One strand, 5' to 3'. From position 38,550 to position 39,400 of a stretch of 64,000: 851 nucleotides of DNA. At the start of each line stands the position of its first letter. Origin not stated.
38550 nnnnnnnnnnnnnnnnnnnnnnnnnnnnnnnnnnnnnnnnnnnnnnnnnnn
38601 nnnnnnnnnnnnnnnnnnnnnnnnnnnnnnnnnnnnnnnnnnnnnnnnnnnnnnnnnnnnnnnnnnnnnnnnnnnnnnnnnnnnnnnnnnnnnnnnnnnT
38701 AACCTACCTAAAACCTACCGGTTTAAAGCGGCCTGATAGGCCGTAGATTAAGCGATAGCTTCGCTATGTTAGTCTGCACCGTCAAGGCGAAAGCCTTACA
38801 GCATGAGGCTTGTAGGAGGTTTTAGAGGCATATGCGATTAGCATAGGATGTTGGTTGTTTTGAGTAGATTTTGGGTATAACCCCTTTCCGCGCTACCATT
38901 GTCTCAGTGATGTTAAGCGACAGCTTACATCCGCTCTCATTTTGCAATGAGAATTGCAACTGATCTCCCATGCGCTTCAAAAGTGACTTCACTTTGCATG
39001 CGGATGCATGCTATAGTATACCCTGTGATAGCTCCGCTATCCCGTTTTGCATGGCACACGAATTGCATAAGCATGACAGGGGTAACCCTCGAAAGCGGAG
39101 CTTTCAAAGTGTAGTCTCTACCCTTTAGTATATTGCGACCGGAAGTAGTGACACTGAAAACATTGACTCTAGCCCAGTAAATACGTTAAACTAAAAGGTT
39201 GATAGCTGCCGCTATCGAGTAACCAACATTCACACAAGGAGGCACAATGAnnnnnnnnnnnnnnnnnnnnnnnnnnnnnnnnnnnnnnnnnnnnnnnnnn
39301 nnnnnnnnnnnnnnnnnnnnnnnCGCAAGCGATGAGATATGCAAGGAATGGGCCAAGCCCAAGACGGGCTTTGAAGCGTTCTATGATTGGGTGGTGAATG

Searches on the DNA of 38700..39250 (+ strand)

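Call 93: search_dna_similar(query=window:38700-39250:+, collection=phages, mode=distant, max_rows=25, rows=spread, max_evalue=0.001)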
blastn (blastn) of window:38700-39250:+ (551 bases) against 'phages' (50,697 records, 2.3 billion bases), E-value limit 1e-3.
Records with a match: 121; places in all: 154; records where one place covers at least 80% of the query: 117.
Best place of each record, by identity: 95-99% 17; 90-95% 74; 80-90% 30.
By first word of the organism name: Pseudomonas 121.
By host as written in the record: Pseudomonas aeruginosa 49; Pseudomonas aeruginosa PAO1 25; Pseudomonas aeruginosa PAK 10; Pseudomonas aeruginosa ZS-PA-35 2; Pseudomonas aeruginosa ATCC9027 2; - 2; Pseudomonas aeruginosa clinical strain TJC422 2; Pseudomonas aeruginosa ATCC 15442 2; and 17 more.
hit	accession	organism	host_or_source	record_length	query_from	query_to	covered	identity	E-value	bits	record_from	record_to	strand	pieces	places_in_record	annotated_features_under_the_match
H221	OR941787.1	Pseudomonas phage PJNP029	Pseudomonas aeruginosa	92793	1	551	100%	96.6%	0e+0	900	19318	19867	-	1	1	hypothetical protein (x2)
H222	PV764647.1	Pseudomonas phage HenuyfyN19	Pseudomonas aeruginosa 2025019N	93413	1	551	100%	95.8%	0e+0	885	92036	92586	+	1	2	none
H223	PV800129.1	Pseudomonas phage TIETA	Pseudomonas aeruginosa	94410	1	551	100%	95.5%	0e+0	876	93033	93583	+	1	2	hypothetical protein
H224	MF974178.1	Pseudomonas phage YS35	-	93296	1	551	100%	94.6%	0e+0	848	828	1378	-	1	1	hypothetical protein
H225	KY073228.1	Pseudomonas phage Zigelbrucke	Pseudomonas aeruginosa PAO1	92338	1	551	100%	94.3%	0e+0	870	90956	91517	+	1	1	putative HNH homing endonuclease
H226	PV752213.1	Pseudomonas phage vB_PaeM_ZGC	Pseudomonas aeruginosa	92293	1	551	100%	93.8%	0e+0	856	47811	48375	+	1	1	hypothetical protein (x2)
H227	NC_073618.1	Pseudomonas phage vB_PaeM_B55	Pseudomonas aeruginosa B55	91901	1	551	100%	93.6%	0e+0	860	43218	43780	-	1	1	hypothetical protein | putative HNH homing endonuclease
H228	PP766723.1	Pseudomonas phage Baskent_P3_3B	Pseudomonas aeruginosa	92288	1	551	100%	93.1%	0e+0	847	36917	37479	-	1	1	hypothetical protein (x3)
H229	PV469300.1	Pseudomonas phage Adele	Pseudomonas aeruginosa PAO1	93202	1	551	100%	92.3%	0e+0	844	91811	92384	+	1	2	repeat_region | hypothetical protein (x2)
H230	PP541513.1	Pseudomonas phage IQPL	Pseudomonas aeruginosa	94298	1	551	100%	92.0%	0e+0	814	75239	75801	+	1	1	hypothetical protein | HNH endonuclease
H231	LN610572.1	Pseudomonas phage vB_PaeM_C2-10_Ab02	Pseudomonas aeruginosa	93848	1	551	100%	91.8%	0e+0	807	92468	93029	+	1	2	repeat_region | ORF175: hypothetical protein | ORF176: hypothetical protein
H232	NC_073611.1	Pseudomonas phage vB_Pae_Kat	Pseudomonas aeruginosa PAO1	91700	1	551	100%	91.7%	0e+0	805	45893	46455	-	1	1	hypothetical protein (x2)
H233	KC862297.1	Pseudomonas phage PAK_P1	Pseudomonas aeruginosa PAK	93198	1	551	100%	91.4%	0e+0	804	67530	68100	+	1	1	hypothetical protein (x2)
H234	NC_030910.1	Pseudomonas phage K5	Pseudomonas aeruginosa PAK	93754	1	551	100%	91.3%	0e+0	796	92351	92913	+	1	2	repeat_region | hypothetical protein | HNH endonuclease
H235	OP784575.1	Pseudomonas phage pPA-3099-2aT.2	Pseudomonas aeruginosa 3099-2aT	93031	1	551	100%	91.2%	0e+0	760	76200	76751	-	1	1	hypothetical protein (x4)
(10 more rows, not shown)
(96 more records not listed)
